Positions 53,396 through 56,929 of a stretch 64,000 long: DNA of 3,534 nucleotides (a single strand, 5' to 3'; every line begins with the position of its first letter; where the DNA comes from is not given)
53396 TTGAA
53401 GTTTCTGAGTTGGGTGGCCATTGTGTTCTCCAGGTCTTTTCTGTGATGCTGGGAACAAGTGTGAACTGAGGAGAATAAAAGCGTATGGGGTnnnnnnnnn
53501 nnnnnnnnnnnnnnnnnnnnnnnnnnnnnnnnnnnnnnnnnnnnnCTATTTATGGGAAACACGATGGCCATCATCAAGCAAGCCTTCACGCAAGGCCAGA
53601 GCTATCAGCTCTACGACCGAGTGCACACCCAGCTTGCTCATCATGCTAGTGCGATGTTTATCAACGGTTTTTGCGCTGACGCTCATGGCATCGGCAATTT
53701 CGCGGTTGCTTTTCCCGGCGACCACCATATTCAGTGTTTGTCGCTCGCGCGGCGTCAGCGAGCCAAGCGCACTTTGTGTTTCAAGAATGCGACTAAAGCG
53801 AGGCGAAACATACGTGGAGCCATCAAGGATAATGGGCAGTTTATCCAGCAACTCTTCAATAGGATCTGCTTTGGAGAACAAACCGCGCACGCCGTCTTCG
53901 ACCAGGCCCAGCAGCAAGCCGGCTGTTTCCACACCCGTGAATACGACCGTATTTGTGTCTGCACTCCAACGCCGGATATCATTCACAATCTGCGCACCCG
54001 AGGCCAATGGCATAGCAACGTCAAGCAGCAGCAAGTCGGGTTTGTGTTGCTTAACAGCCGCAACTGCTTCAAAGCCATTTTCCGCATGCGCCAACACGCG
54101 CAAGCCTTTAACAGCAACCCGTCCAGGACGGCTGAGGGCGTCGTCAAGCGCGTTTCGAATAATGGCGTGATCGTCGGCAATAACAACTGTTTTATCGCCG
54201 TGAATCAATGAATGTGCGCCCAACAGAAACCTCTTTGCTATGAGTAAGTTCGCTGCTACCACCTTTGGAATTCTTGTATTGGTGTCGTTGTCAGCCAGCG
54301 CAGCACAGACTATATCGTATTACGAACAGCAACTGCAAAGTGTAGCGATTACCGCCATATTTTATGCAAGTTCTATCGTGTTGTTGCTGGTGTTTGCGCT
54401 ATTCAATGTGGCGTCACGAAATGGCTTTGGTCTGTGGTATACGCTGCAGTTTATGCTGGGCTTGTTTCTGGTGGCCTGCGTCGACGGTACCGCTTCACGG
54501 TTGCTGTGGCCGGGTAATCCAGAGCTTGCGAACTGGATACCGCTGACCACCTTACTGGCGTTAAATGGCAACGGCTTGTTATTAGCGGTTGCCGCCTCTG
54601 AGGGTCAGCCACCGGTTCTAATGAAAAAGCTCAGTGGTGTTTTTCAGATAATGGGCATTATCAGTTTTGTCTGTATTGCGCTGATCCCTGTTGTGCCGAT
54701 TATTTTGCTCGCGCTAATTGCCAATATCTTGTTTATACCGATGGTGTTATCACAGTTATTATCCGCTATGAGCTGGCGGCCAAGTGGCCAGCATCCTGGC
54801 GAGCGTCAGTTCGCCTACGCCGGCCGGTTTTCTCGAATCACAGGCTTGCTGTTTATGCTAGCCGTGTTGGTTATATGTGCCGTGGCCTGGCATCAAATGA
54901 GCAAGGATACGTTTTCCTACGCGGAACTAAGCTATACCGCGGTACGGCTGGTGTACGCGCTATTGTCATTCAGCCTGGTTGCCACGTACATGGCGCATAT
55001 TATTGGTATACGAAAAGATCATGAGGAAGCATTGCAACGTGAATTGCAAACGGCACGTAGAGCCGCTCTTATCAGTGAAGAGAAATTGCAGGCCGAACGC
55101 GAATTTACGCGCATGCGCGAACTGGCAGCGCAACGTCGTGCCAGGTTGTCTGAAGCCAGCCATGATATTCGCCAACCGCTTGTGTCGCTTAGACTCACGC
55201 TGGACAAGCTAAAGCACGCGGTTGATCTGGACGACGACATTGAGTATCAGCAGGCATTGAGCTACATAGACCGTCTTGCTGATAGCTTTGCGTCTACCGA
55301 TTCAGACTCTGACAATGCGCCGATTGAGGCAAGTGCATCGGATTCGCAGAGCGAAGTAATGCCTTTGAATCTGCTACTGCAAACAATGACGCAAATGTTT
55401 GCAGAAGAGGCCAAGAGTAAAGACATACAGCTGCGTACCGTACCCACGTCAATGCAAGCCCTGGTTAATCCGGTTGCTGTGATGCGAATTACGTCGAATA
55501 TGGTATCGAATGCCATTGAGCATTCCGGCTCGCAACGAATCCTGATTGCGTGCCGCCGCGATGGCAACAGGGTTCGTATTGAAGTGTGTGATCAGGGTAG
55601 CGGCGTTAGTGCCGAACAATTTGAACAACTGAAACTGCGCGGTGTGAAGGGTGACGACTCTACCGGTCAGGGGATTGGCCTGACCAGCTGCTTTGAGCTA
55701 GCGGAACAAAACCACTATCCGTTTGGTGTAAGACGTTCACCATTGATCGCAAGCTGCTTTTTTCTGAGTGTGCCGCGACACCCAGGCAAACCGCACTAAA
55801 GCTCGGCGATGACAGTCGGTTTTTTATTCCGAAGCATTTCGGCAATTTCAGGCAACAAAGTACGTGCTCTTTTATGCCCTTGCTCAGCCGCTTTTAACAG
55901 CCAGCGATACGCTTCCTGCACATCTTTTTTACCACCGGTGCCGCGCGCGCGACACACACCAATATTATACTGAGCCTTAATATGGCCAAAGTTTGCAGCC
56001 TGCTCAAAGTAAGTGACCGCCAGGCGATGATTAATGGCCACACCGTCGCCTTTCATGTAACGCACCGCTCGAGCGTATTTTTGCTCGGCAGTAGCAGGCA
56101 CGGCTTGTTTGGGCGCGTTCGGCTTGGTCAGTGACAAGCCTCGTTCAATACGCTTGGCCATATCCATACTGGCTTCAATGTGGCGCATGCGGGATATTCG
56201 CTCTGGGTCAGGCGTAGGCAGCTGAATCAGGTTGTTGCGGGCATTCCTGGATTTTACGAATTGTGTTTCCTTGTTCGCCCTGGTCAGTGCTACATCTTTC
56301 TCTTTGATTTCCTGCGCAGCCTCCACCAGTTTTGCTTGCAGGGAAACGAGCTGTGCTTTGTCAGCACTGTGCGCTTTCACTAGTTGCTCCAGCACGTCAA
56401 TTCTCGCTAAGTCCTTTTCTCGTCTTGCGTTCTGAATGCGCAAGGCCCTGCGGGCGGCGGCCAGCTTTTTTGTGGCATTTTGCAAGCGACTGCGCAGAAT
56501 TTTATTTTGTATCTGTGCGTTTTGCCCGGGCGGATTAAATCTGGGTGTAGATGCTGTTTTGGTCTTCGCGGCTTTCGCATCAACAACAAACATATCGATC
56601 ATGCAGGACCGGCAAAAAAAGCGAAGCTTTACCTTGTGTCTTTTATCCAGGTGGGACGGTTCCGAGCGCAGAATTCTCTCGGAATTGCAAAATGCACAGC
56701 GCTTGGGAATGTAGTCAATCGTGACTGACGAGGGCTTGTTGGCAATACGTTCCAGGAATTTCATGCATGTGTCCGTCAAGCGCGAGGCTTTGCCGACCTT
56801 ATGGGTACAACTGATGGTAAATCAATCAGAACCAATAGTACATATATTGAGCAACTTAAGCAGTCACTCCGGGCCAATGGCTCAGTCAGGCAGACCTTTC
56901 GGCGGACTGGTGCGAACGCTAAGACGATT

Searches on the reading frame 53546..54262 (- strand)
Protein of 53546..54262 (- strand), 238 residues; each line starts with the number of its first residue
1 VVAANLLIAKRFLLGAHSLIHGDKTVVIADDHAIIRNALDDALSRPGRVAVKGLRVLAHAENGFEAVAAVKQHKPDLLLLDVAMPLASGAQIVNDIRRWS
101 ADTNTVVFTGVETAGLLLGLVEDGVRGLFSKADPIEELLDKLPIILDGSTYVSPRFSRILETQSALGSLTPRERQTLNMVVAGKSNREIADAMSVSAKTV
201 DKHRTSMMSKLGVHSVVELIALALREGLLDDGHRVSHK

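Call 7: search_protein_families(library=pfam, proteins=[window:53546-54262:-], max_evalue=0.01)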
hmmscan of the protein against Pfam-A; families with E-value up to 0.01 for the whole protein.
window:53546-54262:- (238 aa): 5 families
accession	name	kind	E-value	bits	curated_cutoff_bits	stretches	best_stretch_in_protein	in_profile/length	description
PF00196.25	GerE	-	1.4e-20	73.1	23.5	1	168-223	2-57/57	Bacterial regulatory proteins, luxR family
PF00072.30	Response_reg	-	4.7e-16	59.4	30.2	1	26-141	1-109/111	Response regulator receiver domain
PF08281.18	Sigma70_r4_2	-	6.2e-08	32.6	25.7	1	162-203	4-46/54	Sigma-70, region 4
PF13936.12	HTH_38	-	0.0031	17.7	27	1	169-202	5-39/44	Helix-turn-helix domain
PF04545.22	Sigma70_r4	-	0.0035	17.3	24.1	1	165-203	1-40/50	Sigma-70, region 4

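Call 36: find_related_loci(query=A4, collection=genome_contigs, flank=7000)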
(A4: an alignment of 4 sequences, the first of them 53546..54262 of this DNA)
Query A4 (238 aa) in genome_contigs; peptide patterns used: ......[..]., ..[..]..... (x = any residue, [..] = any of these).
599 stretches matched a pattern (row limit reached: there are more); 489 encode a relative of the query (tblastn E <= 1e-3); the best 80 are kept; 80 distinct loci.
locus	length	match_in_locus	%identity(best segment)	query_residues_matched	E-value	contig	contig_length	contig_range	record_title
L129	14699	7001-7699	92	6-238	3e-141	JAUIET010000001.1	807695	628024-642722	MAG: Gammaproteobacteria bacterium isolate 8_bin.44 NODE_7_length_807695_cov_3.820011, whole genome shotgun sequence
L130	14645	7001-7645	58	16-230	3e-77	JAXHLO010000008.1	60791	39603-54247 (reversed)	MAG: Gammaproteobacteria bacterium isolate Salar_de_Ascotan_soil_MAG_ASO2 contig_13823_polypolish, whole genome shotgun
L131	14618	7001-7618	57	25-230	4e-73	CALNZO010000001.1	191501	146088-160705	MAG: uncultured bacterium isolate HOU_bin.0003 genome assembly, contig: contig_18107, whole genome shotgun sequence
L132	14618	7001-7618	57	25-230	4e-73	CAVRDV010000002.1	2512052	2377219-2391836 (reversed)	MAG: uncultured Actinomycetota bacterium isolate MFD09964.bin.2.259 genome assembly, contig: contig_231, whole genome sh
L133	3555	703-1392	53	1-230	7e-73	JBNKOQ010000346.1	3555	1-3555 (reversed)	MAG: Roseibium sp. isolate G1G2.bin.3.strict NODE_346_length_3555_cov_3.108971, whole genome shotgun sequence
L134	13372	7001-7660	54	10-231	2e-72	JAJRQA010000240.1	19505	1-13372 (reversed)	MAG: Alphaproteobacteria bacterium isolate Dive100_bin10.29 k141_1038134, whole genome shotgun sequence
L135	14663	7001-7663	53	9-231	7e-72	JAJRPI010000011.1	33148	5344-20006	MAG: Alphaproteobacteria bacterium isolate Dive100_bin1.47 k141_173651, whole genome shotgun sequence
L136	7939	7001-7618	55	25-230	1e-71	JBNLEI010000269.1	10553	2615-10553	MAG: Methylococcaceae bacterium isolate C1C2.bin.3.orig k141_1414723, whole genome shotgun sequence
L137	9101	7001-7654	54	13-230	8e-71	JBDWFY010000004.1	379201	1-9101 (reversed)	MAG: Stappiaceae bacterium isolate CI.58.F.C2_411_50 CI_58_F_C2_411_50_000000000004, whole genome shotgun sequence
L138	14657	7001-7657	53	12-230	1e-69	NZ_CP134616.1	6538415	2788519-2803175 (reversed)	MAG: Roseibium sp. isolate RCC3390-4c chromosome, complete genome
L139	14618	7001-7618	53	25-230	3e-69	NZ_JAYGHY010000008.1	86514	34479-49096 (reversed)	Cyanobium gracile UHCC 0281 NODE_18_length_86514_cov_18.001192, whole genome shotgun sequence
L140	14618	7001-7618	52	25-230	6e-69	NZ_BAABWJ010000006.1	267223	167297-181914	Pseudoteredinibacter isoporae strain HU-06130-CL sequence06, whole genome shotgun sequence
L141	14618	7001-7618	55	25-230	8e-69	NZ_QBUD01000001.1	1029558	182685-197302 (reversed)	Yoonia sediminilitoris strain DSM 29955 Ga0183446_101, whole genome shotgun sequence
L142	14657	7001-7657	52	12-230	9e-69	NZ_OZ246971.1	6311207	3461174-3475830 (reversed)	MAG: Roseibium sp. isolate 95aaee5d-35a8-4d7e-892b-7468bf657e5e chromosome 1, complete sequence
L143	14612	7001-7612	53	27-230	2e-68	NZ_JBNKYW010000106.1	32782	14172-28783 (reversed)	MAG: Roseibium sp. isolate D1D2.bin.12.orig k141_656784, whole genome shotgun sequence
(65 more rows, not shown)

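Call 47: search_protein_families(library=ncbifam, proteins=[window:53546-54223:-], max_evalue=0.01)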
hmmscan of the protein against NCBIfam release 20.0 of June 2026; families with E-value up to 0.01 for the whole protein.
window:53546-54223:- (225 aa): 84 families (the best 25 are shown)
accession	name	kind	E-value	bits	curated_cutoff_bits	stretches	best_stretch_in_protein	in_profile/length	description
NF011896.0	PRK15369.1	equivalog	6.6e-34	117.4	242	1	12-215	5-209/211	two component system response regulator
NF007018.1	PRK09483.1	equivalog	1.1e-27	97.1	280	1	13-220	4-213/217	UvrY/SirA/GacA family response regulator transcription factor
NF052445.1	RespRegMctR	equivalog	7.2e-27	94.1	300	1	12-215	3-204/205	two-component system response regulator MctR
NF007935.0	PRK10651.1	equivalog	1.1e-25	90.2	250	1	11-207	7-207/216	two-component system response regulator NarL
NF006900.1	PRK09390.1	equivalog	1.8e-23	83.1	255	1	10-214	4-201/203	response regulator FixJ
NF007419.0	PRK09958.1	equivalog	2.1e-21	76.5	251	1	12-213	2-201/204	acid-sensing system DNA-binding response regulator EvgA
NF007403.0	PRK09935.1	equivalog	3.4e-21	75.8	271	1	12-211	5-205/210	fimbria biosynthesis transcriptional regulator FimZ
NF047785.1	respo_reg_MadR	equivalog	3.4e-21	75.6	300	1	13-216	3-209/209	MadR family response regulator transcription factor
NF007708.0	PRK10403.1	equivalog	6.6e-20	71.5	343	1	12-211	8-209/215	nitrate/nitrite response regulator protein NarP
NF040749.1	tetrathio_RR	equivalog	1.5e-19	70.5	290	1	49-208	31-186/191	tetrathionate respiration response regulator TtrR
NF007685.0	PRK10360.1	equivalog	3.9e-19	69.2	258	1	12-207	3-189/196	response regulator transcription factor UhpA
NF041830.1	RR_TF_ErdR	exception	4.5e-19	69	390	1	13-203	4-198/213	response regulator transcription factor ErdR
NF008098.0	PRK10840.1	equivalog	7.8e-13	48.4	235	1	12-207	5-202/216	response regulator transcription factor RcsB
NF041367.1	CheY_Halo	equivalog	1.1e-12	48.3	200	1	13-119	1-100/114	chemotaxis protein CheY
NF008548.0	PRK11475.1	equivalog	2.5e-11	43.5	176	1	81-207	60-186/207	DNA-binding transcriptional activator BglJ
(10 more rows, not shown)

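Call 48: search_solved_structures(query=window:53546-54223:-, max_evalue=1e-10)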
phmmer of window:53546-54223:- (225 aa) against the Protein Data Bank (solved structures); distinct sequences matched with E-value up to 1e-10: 14.
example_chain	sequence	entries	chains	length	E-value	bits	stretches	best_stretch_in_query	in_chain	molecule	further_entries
4zmr_A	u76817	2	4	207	2.4e-19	73.2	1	12-214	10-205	Response regulator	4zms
4hye_A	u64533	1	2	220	2.7e-19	73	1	12-214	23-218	Response regulator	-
4ldz_A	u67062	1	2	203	5e-18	68.9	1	13-213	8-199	Transcriptional regulatory protein DesR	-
8zwn_A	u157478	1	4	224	3.2e-15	59.7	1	12-212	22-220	DNA-binding transcriptional activator EvgA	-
5f64_A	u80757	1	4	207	4.4e-15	59.3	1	14-212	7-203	Positive transcription regulator EvgA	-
5hev_A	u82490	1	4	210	1.1e-14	57.9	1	13-216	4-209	Response regulator protein VraR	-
1a04_A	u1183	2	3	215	1e-13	54.8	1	11-207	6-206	NITRATE/NITRITE RESPONSE REGULATOR PROTEIN NARL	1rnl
7ve6_A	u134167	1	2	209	1.2e-13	54.6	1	13-215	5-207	Response regulator protein VraR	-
4gvp_A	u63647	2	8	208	1.2e-13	54.5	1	13-215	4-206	Response regulator protein vraR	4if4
3c3w_A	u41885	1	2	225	2.6e-13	53.5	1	13-204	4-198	TWO COMPONENT TRANSCRIPTIONAL REGULATORY PROTEIN DEVR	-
5xso_A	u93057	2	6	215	3.7e-12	49.7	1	15-218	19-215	Response regulator FixJ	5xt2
7vim_A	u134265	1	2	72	4.6e-12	49.4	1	155-217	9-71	Protein EsrB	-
4e7o_A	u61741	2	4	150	5.8e-11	45.8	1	12-142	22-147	Response regulator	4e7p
3cz5_A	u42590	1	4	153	9.9e-11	45.1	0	13-147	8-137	Two-component response regulator, LuxR family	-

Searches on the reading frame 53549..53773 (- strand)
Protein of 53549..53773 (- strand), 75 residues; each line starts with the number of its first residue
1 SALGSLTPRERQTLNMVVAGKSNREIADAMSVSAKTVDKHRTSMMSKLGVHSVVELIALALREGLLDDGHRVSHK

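Call 67: search_solved_structures(query=window:53549-53773:-, max_evalue=0.000001, show_alignments=4)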
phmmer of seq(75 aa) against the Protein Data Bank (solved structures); distinct sequences matched with E-value up to 0.000001: 12.
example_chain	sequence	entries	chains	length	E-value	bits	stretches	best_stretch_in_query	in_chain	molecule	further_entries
7vim_A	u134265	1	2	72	4e-13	52.3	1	6-67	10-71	Protein EsrB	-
5xso_A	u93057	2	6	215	2.6e-11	46.6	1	3-68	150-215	Response regulator FixJ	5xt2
2jpc_A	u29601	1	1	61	7.4e-10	42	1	9-66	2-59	SsrB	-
1x3u_A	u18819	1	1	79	1.4e-09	41.2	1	3-64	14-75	Transcriptional regulatory protein fixJ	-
4wt0_B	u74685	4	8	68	5e-08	36.3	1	5-65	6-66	Response regulator receiver domain protein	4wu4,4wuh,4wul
4wsz_A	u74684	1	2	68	6.8e-08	35.9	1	5-65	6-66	Response regulator receiver domain protein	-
7x1k_A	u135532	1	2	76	2.9e-07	33.9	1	4-64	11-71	Chemotaxis protein CheY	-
1fse_A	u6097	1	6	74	2.9e-07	33.9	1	6-66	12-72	GERE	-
2krf_A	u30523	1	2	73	3.1e-07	33.8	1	6-66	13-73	Transcriptional regulatory protein comA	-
5hev_A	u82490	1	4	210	5e-07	33.1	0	5-66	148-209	Response regulator protein VraR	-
3ulq_B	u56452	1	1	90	5.2e-07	33.1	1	6-66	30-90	Transcriptional regulatory protein ComA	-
1yio_A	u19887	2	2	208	5.3e-07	33.1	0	4-60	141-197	response regulatory protein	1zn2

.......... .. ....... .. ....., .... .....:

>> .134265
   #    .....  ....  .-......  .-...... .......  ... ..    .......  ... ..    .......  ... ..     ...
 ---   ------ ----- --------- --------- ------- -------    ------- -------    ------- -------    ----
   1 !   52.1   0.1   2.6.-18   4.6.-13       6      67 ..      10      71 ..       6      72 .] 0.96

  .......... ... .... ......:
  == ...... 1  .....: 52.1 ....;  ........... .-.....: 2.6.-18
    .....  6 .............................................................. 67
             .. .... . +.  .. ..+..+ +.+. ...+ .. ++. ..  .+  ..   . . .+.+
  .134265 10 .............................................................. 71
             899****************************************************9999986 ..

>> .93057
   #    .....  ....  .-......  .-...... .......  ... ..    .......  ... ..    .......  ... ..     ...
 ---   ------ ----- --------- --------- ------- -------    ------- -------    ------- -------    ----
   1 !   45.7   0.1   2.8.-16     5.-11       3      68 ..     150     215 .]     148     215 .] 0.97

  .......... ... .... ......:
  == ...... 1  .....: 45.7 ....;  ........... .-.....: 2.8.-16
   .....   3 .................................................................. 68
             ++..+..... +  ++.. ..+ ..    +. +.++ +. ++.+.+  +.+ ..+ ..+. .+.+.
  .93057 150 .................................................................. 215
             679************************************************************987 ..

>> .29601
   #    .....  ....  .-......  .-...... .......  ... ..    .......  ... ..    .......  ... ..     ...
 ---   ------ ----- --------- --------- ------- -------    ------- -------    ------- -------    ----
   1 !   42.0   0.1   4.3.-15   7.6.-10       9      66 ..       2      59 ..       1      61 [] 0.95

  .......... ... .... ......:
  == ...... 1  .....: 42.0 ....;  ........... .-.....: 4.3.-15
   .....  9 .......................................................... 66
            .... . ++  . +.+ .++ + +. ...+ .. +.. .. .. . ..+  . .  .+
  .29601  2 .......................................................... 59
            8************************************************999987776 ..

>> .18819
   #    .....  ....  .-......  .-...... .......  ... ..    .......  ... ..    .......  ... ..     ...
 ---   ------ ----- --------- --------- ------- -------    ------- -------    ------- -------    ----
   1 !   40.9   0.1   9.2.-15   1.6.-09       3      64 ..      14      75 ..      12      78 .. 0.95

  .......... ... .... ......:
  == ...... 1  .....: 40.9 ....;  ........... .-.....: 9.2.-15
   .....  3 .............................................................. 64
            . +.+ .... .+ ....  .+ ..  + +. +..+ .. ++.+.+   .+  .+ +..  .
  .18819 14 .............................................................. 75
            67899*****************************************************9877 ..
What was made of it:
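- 53546..54223 (-): NarL/FixJ-type response regulator (REC plus GerE HTH) and the proposed binder of both boxes. The likely start is TTG 54223, preceded by AAGAGG; the ORF extends to GTG 54262. The recognition helix is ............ The DNA-binding domain is closest to EsrB (7VIM), FixJ (5XSO, 1X3U) and SsrB (2JPC) (call 67).
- On SsrB-type 7-4-7 palindrome regulon: Only the DNA-binding domain is close to EsrB/SsrB, at E 4e-13 and 7e-10 (call 67).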

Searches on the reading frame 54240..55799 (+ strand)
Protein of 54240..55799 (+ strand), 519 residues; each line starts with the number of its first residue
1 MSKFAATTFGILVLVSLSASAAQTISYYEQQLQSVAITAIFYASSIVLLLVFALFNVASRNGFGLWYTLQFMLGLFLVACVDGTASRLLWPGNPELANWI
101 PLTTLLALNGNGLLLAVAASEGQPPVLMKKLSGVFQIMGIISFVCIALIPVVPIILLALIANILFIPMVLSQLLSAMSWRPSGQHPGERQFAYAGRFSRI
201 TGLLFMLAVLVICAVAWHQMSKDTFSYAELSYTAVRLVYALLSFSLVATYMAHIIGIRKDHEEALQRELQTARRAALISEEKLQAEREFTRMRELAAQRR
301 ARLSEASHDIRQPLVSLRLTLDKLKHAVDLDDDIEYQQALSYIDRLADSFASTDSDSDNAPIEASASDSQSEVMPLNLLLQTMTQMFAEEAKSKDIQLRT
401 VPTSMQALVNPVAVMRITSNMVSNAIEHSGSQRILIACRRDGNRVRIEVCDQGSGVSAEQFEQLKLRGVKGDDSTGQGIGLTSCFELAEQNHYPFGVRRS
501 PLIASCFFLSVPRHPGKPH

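Call 7: search_protein_families(library=pfam, proteins=[window:54240-55799:+], max_evalue=0.01)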
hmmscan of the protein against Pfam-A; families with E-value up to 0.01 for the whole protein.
window:54240-55799:+ (519 aa): 5 families
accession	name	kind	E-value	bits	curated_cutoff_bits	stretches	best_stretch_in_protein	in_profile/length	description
PF02518.31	HATPase_c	-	7.2e-11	42.9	26.4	1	411-508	3-104/111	Histidine kinase-, DNA gyrase B-, and HSP90-like ATPase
PF07695.17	7TMR-DISM_7TM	-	4.1e-06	27.3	29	1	37-211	4-175/205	7TM diverse intracellular signalling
PF13581.12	HATPase_c_2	-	0.00022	21.7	27.4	1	421-481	39-104/127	Histidine kinase-like ATPase domain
PF00512.31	HisKA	-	0.00035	21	26.9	1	300-348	3-48/66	His Kinase A (phospho-acceptor) domain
PF14501.12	HATPase_c_5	-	0.0026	18.1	22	1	410-490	2-81/102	GHKL domain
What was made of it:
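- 54240..55799 (+): Divergently transcribed sensor histidine kinase (7TMR-DISM 7TM region, HisKA, HATPase_c), the presumed partner of the RR. Call 7.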

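Call 47: search_protein_families(library=ncbifam, proteins=[window:54240-55799:+], max_evalue=0.01)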
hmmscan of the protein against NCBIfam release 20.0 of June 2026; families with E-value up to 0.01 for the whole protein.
window:54240-55799:+ (519 aa): 58 families (the best 25 are shown)
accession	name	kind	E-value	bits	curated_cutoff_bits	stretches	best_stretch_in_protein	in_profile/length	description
NF041832.1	near_NosP_CTERM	subfamily_domain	7.2e-24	84.5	400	1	303-513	11-225/370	NahK/ErcS family hybrid sensor histidine kinase/response regulator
TIGR02966.1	phoR_proteo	equivalog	4.3e-18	65.4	334.2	1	270-468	85-285/333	phosphate regulon sensor histidine kinase PhoR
NF041831.1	NO_HK_NahK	exception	6.9e-16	57.4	1500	1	287-513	481-711/854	hybrid sensor histidine kinase/response regulator NahK/ErcS'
NF007004.0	PRK09467.1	equivalog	1.1e-14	54.2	415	1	291-482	224-405/440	two-component system sensor histidine kinase EnvZ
NF040691.1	MtrAB_MtrB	equivalog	1.9e-14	53.6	450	1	287-517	259-496/507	MtrAB system histidine kinase MtrB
NF006800.0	PRK09303.1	equivalog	9.2e-13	47.9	342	1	259-513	111-377/383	histidine kinase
TIGR02956.1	TMAO_torS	equivalog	1.2e-12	46.8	676.5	1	260-517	420-686/967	TMAO reductase system sensor histidine kinase/response regulator TorS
NF007898.0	PRK10604.1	equivalog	2.5e-12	46.7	478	1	292-514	205-424/433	two-component system sensor histidine kinase RstB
NF053520.1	HK_Porph_FimS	equivalog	3.3e-12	45.5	600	1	284-492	379-596/618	sensor histidine kinase FimS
NF041735.1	hist_kin_RppB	equivalog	4.4e-12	45.5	400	1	304-497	221-423/438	two-component system sensor histidine kinase RppB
NF008543.0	PRK11466.1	equivalog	2.1e-11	42.4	982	1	259-513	407-662/914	TMAO reductase system sensor histidine kinase/response regulator TorS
NF046044.1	PnpS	equivalog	2.5e-11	43.2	400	1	287-464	158-337/390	two-component system histidine kinase PnpS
NF008235.0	PRK11006.1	equivalog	1.4e-10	40.7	390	1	279-480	184-390/431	phosphate regulon sensor histidine kinase PhoR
NF007007.0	PRK09470.1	equivalog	4.8e-10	38.9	486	1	292-502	238-448/463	envelope stress sensor histidine kinase CpxA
NF007793.0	PRK10490.1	equivalog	1e-09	37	1123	1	282-508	646-877/895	two-component system sensor histidine kinase KdpD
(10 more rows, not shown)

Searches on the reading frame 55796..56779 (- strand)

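Call 7: search_protein_families(library=pfam, proteins=[window:55796-56779:-], max_evalue=0.01)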
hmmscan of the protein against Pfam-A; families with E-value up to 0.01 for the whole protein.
window:55796-56779:- (327 aa): 1 family
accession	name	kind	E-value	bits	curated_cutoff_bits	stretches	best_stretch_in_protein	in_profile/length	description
PF08238.18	Sel1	-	2.4e-15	56.8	30.7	2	268-302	2-36/36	Sel1 repeat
